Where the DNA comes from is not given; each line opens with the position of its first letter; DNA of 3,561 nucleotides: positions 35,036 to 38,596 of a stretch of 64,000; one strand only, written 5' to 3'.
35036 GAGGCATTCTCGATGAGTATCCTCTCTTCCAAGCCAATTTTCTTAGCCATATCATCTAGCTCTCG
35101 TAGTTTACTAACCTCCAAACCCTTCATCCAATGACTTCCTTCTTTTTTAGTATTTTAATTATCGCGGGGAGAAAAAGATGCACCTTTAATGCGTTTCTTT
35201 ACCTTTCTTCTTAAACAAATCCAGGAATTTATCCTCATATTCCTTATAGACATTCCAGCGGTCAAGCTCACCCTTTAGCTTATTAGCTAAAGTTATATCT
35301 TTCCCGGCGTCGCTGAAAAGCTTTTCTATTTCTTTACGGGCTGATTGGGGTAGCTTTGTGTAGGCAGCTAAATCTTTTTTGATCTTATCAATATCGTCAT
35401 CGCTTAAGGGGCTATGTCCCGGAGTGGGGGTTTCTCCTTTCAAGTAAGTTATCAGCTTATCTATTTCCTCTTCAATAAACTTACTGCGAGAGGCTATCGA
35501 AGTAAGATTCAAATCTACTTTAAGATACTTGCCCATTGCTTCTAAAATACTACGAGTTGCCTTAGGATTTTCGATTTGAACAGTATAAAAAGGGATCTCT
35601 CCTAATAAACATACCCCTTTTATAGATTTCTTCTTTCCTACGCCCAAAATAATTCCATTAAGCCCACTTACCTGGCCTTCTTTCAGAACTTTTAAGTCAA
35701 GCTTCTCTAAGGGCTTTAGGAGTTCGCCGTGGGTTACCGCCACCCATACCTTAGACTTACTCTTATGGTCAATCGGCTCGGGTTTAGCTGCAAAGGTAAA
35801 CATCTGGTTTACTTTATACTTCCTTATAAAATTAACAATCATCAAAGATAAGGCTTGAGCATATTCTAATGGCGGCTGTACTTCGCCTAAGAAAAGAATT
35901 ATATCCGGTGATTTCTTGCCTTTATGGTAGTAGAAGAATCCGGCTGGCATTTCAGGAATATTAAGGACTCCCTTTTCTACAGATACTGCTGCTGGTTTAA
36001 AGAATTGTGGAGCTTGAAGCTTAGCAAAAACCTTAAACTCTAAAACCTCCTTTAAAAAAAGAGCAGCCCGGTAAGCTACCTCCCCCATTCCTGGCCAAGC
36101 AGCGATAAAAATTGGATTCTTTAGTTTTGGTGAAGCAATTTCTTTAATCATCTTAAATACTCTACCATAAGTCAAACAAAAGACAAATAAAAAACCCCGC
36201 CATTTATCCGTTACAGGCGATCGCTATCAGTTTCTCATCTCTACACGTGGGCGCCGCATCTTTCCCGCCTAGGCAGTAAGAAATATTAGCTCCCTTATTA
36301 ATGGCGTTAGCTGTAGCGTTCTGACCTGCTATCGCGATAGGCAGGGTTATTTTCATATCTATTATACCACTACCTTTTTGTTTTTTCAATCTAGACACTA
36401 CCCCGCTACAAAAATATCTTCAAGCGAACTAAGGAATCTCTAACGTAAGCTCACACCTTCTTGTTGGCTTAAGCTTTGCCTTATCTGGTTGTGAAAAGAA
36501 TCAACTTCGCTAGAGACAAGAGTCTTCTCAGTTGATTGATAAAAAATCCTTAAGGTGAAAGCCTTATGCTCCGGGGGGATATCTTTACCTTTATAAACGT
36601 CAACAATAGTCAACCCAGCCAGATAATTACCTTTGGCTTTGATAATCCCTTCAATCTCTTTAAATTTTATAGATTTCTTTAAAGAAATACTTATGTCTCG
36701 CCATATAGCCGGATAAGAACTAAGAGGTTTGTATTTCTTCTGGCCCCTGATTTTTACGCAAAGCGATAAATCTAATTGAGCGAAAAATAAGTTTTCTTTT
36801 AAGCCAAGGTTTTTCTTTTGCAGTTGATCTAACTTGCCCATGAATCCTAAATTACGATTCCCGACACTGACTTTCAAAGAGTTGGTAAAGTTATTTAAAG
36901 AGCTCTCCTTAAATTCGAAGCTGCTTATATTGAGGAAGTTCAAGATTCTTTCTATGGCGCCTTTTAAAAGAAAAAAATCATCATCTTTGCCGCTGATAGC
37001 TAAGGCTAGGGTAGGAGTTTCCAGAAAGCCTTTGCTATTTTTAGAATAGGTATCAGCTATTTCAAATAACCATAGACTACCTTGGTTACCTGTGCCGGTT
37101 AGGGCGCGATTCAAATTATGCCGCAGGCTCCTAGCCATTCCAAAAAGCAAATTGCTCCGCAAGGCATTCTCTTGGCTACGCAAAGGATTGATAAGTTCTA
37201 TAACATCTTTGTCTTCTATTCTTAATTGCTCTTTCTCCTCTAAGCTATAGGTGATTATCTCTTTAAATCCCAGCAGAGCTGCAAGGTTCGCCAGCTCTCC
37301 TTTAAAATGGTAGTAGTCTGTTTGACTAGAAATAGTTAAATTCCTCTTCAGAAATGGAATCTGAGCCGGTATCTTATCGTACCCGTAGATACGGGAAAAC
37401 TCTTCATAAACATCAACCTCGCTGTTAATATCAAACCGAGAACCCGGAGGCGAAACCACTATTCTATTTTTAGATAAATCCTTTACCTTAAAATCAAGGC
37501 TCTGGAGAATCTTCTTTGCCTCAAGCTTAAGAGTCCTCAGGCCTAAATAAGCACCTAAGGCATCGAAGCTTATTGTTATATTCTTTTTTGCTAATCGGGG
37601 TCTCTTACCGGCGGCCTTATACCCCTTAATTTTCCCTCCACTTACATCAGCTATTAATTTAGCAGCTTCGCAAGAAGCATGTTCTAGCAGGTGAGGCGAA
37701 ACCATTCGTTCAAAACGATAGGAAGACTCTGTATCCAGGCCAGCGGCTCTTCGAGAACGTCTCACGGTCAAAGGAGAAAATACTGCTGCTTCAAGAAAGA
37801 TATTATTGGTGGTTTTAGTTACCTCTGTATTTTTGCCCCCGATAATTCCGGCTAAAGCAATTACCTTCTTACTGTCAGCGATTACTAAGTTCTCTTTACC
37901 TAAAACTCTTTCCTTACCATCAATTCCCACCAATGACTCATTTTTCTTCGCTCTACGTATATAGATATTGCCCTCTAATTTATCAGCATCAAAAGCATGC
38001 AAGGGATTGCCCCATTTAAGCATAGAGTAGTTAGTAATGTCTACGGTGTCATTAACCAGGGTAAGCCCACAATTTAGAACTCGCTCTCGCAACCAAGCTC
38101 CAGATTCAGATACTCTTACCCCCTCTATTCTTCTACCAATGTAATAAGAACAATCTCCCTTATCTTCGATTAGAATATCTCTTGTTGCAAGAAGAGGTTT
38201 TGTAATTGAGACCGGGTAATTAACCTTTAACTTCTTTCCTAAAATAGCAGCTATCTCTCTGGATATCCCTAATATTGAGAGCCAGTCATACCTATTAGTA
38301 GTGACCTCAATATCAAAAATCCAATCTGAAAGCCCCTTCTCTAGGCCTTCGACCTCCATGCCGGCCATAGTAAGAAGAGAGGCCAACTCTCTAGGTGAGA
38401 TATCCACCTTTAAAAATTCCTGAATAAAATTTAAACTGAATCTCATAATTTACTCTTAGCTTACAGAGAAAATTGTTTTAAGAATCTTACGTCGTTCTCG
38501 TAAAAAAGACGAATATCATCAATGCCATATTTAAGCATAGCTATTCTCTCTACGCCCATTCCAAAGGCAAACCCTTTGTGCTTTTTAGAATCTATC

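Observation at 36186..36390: Orphan promoter-to-terminator unit between pheT and the PAC2-family operon: sRNA, riboswitch-like leader, or leaderless mini-ORF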

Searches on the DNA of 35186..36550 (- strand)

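Call 6: search_rna_families(source=window, start=36050, end=36550, threshold=evalue, max_evalue=10)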
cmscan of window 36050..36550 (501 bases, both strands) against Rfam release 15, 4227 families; matches with E-value up to 10: 2.
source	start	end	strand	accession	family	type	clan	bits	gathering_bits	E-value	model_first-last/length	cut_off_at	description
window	36190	36350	-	RF00013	6S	Gene;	-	34.9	46.4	1.6e-05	1-187/187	no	6S / SsrS RNA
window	36337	36446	-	RF01443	S_pombe_snR91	Gene; snRNA; snoRNA; HACA-box;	-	14.8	50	6.4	1-144/144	no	small nucleolar RNA snR91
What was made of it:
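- On Riboswitch / transcription-attenuation leader: There is no riboswitch hit (call 6).
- No other Rfam family matches (call 6). No riboswitch model matches (call 6).
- Tried and rejected: The 6S hit appeared only in the permissive local scan (call 6).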

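Call 10: search_rna_families(source=window, start=36100, end=36450, threshold=evalue, max_evalue=1, show_alignments=1)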
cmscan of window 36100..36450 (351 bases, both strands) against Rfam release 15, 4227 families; matches with E-value up to 1: 1.
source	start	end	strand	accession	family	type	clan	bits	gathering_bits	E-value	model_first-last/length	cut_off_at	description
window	36190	36350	-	RF00013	6S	Gene;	-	34.9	46.4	1.1e-05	1-187/187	no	6S / SsrS RNA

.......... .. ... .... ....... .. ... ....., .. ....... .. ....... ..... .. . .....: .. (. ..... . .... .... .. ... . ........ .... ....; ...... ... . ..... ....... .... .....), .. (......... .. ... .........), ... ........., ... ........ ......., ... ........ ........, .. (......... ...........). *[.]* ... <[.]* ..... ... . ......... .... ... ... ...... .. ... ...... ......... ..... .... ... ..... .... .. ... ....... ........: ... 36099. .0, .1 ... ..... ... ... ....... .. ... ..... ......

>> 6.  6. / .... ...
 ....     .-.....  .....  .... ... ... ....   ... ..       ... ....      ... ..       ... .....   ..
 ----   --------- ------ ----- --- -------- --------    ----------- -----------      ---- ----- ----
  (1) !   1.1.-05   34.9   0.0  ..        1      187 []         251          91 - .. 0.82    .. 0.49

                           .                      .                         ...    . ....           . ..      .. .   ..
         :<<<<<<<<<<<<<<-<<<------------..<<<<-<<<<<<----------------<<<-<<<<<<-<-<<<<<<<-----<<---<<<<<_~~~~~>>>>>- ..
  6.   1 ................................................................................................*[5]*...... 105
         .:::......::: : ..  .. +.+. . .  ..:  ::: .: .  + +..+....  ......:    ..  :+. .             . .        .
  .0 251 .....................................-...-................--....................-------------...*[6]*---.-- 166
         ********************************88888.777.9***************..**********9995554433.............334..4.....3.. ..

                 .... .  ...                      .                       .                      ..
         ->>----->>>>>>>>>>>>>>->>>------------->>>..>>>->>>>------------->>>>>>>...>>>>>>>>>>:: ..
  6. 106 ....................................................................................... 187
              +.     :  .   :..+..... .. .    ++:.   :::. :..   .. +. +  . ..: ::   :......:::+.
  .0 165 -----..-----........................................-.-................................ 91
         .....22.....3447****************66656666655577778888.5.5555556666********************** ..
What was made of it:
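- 36189..36350 (-): 6S RNA (ssrS) body. RF00013 match 36190-36350, model positions 1-187, 34.9 bits, E 1e-5 (calls 6, 10).
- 36249..36294 (-): Apical arm: stem GGGAGCU (36294-36288) with GGCGCCC (36255-36249), plus an irregular tip hairpin (36287-36256). It is shorter than the Rfam consensus, which explains part of the low score (call 10).
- On 6S / SsrS RNA (RF00013): By alignment to the model, the E. coli start site maps near 36306-36310 (call 10).
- It is the only meaningful hit among 4227 families (calls 6, 10). The apical arm is shorter than the family consensus (call 10). The window's score is below the Rfam 6S gathering threshold (calls 6, 10). The match spans the whole model, including the conserved G-C pairs that flank the bubble (call 10).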

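Call 18: search_rna_families(sources=[L002, L004, L006, L015, L017, L016, L008, L011, L009, L020, L007, L042, L031, L037, L023, L046, L041, L050, L057, L058], threshold=gathering)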
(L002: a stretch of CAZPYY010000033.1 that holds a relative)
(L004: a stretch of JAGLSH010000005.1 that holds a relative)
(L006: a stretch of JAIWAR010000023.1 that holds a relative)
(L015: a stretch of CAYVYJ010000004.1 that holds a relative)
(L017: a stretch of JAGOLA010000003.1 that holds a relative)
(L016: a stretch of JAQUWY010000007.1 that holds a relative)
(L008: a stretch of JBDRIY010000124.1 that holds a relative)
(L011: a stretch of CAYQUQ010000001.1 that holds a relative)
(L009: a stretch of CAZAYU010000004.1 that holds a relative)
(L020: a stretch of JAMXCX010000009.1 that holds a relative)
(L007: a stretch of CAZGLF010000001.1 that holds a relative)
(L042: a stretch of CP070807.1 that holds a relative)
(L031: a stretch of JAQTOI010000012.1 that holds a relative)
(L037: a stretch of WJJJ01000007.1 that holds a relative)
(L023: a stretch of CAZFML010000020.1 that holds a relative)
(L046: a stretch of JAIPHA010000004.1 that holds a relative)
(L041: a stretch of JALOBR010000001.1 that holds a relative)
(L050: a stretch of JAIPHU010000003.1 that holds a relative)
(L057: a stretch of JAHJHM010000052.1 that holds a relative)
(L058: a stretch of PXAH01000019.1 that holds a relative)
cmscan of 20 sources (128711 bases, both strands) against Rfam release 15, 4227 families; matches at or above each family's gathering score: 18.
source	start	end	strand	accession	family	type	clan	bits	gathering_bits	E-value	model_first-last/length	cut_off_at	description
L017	5404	5487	-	RF00005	tRNA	Gene; tRNA;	CL00001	55.9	29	4.7e-09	1-71/71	no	tRNA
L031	6174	6257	-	RF00005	tRNA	Gene; tRNA;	CL00001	53.9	29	1.7e-08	1-71/71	no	tRNA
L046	4093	4175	+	RF00005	tRNA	Gene; tRNA;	CL00001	53.5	29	2.2e-08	1-71/71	no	tRNA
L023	6024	6107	-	RF00005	tRNA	Gene; tRNA;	CL00001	53.4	29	2.3e-08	1-71/71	no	tRNA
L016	6259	6342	-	RF00005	tRNA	Gene; tRNA;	CL00001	52.5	29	4.2e-08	1-71/71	no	tRNA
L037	5555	5638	-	RF00005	tRNA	Gene; tRNA;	CL00001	52.5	29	4.1e-08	1-71/71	no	tRNA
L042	1533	1693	+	RF00013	6S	Gene;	-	51.9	46.4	3.7e-07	1-187/187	no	6S / SsrS RNA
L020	5668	5751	-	RF00005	tRNA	Gene; tRNA;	CL00001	51.8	29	6.5e-08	1-71/71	no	tRNA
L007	5774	5857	-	RF00005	tRNA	Gene; tRNA;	CL00001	51.8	29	6.5e-08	1-71/71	no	tRNA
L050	4035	4117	+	RF00005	tRNA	Gene; tRNA;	CL00001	51.1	29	1e-07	1-71/71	no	tRNA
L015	2803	2961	+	RF00013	6S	Gene;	-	49.7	46.4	1.2e-06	1-187/187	no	6S / SsrS RNA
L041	1311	1471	+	RF00013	6S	Gene;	-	49.2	46.4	1.7e-06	1-187/187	no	6S / SsrS RNA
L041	6065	6145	-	RF00005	tRNA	Gene; tRNA;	CL00001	48.2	29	6.3e-07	1-71/71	no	tRNA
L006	4668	4751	-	RF00005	tRNA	Gene; tRNA;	CL00001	48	29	7.2e-07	1-71/71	no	tRNA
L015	6401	6484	-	RF00005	tRNA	Gene; tRNA;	CL00001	48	29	7.2e-07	1-71/71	no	tRNA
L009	6383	6466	-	RF00005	tRNA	Gene; tRNA;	CL00001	48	29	7.1e-07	1-71/71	no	tRNA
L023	1521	1683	+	RF00013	6S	Gene;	-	47.5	46.4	4.1e-06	1-187/187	no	6S / SsrS RNA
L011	1470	1630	+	RF00013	6S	Gene;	-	46.6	46.4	6.9e-06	1-187/187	no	6S / SsrS RNA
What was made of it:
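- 36189..36350 (-): Orthologs pass the Rfam gathering score (call 18).
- On 6S / SsrS RNA (RF00013): Five of 20 orthologous loci pass: 51.9, 49.7, 49.2, 47.5 and 46.6 bits (call 18).
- Of the 20 scanned with Rfam at gathering threshold, 5 orthologs pass as 6S: L042 51.9, L015 49.7, L041 49.2, L023 47.5 and L011 46.6 bits (call 18). The window's own Rfam score (34.9 bits) is below the curated gathering score (46.4), and 15 of the 20 orthologs scanned also fall below it (call 18). Orthologs of the same element pass the curated 6S threshold (call 18).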

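Call 25: build_rna_model(alignment_id=A1, structure=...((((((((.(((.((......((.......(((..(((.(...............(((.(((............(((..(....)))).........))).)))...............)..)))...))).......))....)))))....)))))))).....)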
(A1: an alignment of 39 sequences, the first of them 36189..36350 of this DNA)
Model R1 built from alignment A1 (39 sequences, 169 columns); structure: as given.
model positions 162; base pairs 32; branch points 0; effective number of sequences 2.3; information 0.59 bits per position. Calibrated on 0.2 Mb of random sequence (short: E-values are rough).
structure used (alignment columns):
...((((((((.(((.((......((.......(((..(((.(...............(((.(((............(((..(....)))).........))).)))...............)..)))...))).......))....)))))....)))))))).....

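Call 30: search_with_rna_model(model_id=R1, sources=[window, L010, L014, L018, L025, L026, L029, L032, L034, L035, L038, L043, L044, L045, L047, L049, L052, L053, L054, L055, L056, L059, L060, L061, L063, L064, L065, L066, L067, L068, L069, L070, L071, L072, L073, L074, L075, L076, L077, L078, L079, L080, L081], max_evalue=1)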
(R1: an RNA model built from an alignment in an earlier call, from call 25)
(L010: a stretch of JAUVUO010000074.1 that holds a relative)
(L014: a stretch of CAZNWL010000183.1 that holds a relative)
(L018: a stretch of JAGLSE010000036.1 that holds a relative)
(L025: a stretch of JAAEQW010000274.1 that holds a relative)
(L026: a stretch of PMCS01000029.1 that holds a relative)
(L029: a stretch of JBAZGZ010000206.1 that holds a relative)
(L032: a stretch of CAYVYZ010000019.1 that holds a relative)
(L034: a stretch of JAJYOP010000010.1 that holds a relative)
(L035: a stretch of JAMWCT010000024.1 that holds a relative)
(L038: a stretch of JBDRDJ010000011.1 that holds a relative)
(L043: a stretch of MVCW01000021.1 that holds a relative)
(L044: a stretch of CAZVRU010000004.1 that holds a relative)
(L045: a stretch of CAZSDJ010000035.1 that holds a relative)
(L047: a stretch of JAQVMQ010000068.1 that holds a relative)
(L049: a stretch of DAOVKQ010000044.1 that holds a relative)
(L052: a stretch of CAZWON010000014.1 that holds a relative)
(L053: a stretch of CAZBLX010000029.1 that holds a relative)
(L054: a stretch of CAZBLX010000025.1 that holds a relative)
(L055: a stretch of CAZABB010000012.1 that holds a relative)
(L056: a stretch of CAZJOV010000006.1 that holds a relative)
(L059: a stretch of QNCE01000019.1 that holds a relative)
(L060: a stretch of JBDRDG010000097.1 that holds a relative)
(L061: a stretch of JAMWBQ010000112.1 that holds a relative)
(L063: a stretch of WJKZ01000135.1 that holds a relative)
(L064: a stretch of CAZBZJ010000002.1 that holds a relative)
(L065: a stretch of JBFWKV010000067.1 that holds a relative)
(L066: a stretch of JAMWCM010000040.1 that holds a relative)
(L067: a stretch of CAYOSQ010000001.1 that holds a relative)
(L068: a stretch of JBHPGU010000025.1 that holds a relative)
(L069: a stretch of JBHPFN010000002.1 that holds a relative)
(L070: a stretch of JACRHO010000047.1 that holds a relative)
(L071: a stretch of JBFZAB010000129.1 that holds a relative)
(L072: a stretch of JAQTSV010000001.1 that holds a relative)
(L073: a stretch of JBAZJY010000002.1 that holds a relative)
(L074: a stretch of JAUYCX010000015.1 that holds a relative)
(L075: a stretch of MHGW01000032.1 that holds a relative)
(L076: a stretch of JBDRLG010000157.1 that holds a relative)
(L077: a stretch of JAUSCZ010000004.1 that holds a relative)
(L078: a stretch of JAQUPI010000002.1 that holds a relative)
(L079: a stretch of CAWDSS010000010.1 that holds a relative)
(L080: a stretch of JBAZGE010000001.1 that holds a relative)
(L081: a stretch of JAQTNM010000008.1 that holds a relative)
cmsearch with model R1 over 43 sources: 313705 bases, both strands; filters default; matches with E-value up to 1: 2.
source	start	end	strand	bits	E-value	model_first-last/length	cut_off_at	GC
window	36189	36350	-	160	6.4e-32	1-162/162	no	0.49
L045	2946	3079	+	22.7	0.01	1-162/162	no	0.4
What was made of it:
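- Tried and rejected: Model R1 found no element within 3 kb upstream of PAC2 in the other 41 loci (call 30).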

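Call 33: search_with_rna_model(model_id=R1, sources=[window, L002, L003, L004, L005, L006, L007, L008, L009, L011, L012, L013, L015, L016, L017, L019, L020, L021, L022, L023, L024, L027, L028, L030, L031, L033, L036, L037, L039, L040, L041, L042, L045, L046, L048, L050, L051, L057, L058, L062], max_evalue=0.1, make_alignment=true)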
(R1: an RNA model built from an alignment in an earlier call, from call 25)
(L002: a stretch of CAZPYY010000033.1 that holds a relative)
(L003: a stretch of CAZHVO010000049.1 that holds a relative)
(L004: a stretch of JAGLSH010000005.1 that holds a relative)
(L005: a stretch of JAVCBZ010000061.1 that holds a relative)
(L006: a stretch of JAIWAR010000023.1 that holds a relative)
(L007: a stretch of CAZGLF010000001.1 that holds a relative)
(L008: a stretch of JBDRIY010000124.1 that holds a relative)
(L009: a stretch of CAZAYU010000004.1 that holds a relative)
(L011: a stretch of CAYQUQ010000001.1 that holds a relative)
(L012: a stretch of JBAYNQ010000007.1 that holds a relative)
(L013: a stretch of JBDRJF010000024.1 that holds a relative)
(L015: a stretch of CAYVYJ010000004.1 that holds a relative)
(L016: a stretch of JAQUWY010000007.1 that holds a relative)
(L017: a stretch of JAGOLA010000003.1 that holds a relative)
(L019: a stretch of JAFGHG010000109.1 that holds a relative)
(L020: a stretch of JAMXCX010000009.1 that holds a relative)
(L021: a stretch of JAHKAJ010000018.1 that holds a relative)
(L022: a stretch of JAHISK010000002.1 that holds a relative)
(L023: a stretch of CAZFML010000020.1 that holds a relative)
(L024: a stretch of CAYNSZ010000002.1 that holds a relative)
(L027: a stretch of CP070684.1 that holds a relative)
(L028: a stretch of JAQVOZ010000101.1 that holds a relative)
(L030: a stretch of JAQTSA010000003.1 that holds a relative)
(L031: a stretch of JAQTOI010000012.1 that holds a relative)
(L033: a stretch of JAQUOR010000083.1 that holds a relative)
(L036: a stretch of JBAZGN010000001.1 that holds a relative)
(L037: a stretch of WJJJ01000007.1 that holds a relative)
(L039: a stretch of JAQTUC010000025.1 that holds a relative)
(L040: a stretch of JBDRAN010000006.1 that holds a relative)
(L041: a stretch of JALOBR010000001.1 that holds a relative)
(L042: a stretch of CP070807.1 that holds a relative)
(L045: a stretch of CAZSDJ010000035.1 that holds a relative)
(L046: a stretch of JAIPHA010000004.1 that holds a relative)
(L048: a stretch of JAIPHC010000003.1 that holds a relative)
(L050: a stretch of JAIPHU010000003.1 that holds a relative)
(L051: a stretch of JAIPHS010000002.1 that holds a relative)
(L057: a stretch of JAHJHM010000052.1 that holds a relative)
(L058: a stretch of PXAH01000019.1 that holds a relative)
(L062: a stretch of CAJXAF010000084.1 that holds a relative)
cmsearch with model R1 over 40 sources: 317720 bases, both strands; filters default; matches with E-value up to 0.1: 49.
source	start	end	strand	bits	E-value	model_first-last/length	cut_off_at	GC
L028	650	811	+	167.3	1.8e-33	1-162/162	no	0.48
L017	1214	1374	+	167.2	1.9e-33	1-162/162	no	0.57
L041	1311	1472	+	167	2.1e-33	1-162/162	no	0.48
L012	1289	1450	+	166.5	2.7e-33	1-162/162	no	0.47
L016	1378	1539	+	166.2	3.1e-33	1-162/162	no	0.5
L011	1470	1631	+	166.1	3.3e-33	1-162/162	no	0.56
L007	2763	2924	+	163.7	1.1e-32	1-162/162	no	0.52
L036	764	925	+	163.6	1.1e-32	1-162/162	no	0.49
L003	1483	1642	+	162.5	1.9e-32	1-162/162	no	0.44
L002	2803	2963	+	161.8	2.6e-32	1-162/162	no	0.53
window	36189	36350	-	160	6.4e-32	1-162/162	no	0.49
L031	1420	1580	+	159.8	7e-32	1-162/162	no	0.54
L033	1450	1610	+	159.7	7.3e-32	1-162/162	no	0.55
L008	1377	1538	+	159.7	7.5e-32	1-162/162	no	0.5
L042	1533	1694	+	159.3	9.3e-32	1-162/162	no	0.56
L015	2803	2962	+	158.4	1.4e-31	1-162/162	no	0.49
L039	1387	1545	+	157.5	2.2e-31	1-162/162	no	0.5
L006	2790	2949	+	156.6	3.4e-31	1-162/162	no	0.5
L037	1272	1433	+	156.1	4.3e-31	1-162/162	no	0.54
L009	1386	1546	+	154.3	1.1e-30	1-162/162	no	0.43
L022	1373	1531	+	153.1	1.9e-30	1-162/162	no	0.47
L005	2805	2963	+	151.3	4.5e-30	1-162/162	no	0.48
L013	2804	2963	+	150.4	7e-30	1-162/162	no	0.47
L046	2833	2989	+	147.6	2.7e-29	1-162/162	no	0.5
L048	2833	2989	+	146.9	3.9e-29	1-162/162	no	0.5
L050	2805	2962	+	146.3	5.4e-29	1-162/162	no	0.45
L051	2830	2987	+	145.7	7.2e-29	1-162/162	no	0.44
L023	1521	1684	+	145.3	8.7e-29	1-162/162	no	0.49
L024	883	1042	+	144.8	1.1e-28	1-162/162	no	0.56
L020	1379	1540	+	144.1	1.5e-28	1-162/162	no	0.48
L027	1501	1660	+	142.9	2.7e-28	1-162/162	no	0.56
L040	1479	1637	+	139.7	1.3e-27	1-162/162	no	0.51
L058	2721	2879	+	139.4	1.6e-27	1-162/162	no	0.51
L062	1454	1615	+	137.1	4.8e-27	1-162/162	no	0.49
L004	2806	2964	+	135.8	9.2e-27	1-162/162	no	0.49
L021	1241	1404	+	134.2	1.9e-26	1-162/162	no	0.47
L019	1337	1499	+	134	2.1e-26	1-162/162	no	0.4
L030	1346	1507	+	132.9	3.8e-26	1-162/162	no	0.51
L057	2741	2898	+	122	7.6e-24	1-162/162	no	0.46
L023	1519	1682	-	27.9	0.0008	1-162/162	no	0.49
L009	1384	1544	-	26.4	0.0016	1-162/162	no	0.43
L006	2788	2947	-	23.8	0.006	1-162/162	no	0.5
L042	1531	1692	-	23.4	0.0072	1-162/162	no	0.56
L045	2946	3079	+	22.7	0.01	1-162/162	no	0.4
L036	762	923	-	21.2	0.021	1-162/162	no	0.49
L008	1375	1536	-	20.7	0.027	1-162/162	no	0.5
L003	1481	1640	-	20.3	0.033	1-162/162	no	0.44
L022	1371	1529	-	19.5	0.047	1-162/162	no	0.47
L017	1212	1372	-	18.5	0.078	1-162/162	no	0.57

Alignment A2: 49 matches aligned to the model, 227 columns, each read 5' to 3' on its own strand. Consensus structure (alignment columns), stored with it:
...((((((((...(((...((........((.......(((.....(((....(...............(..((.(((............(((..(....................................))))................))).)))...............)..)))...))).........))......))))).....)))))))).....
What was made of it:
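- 36189..36350 (-): Own covariance model R1 scores 160 bits on this strand (calls 30, 33).
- Model R1 scores 122-167 bits on the sense strand and at most 28 bits on the antisense (call 33).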

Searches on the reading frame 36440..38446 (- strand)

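Call 11: search_protein_families(library=pfam, proteins=[window:36440-38446:-], max_evalue=0.01)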
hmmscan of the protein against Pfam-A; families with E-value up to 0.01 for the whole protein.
window:36440-38446:- (668 aa): 5 families
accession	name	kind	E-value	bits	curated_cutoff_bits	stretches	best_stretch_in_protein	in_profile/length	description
PF03483.22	B3_4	-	7.9e-62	208.4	29.3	1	99-269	2-173/174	B3/4 domain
PF17759.6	tRNA_synthFbeta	-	3.4e-31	108.8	22.4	1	367-560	7-214/214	Phenylalanyl tRNA synthetase beta chain CLM domain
PF03147.19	FDX-ACB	-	2.8e-23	82.6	31.1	1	576-668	1-94/94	Ferredoxin-fold anticodon binding domain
PF03484.21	B5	-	1.6e-18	67.1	28.6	1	290-356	1-67/67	tRNA synthetase B5 domain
PF18262.7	PhetRS_B1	-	0.0071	17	26.8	0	7-70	10-82/83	Phe-tRNA synthetase beta subunit B1 domain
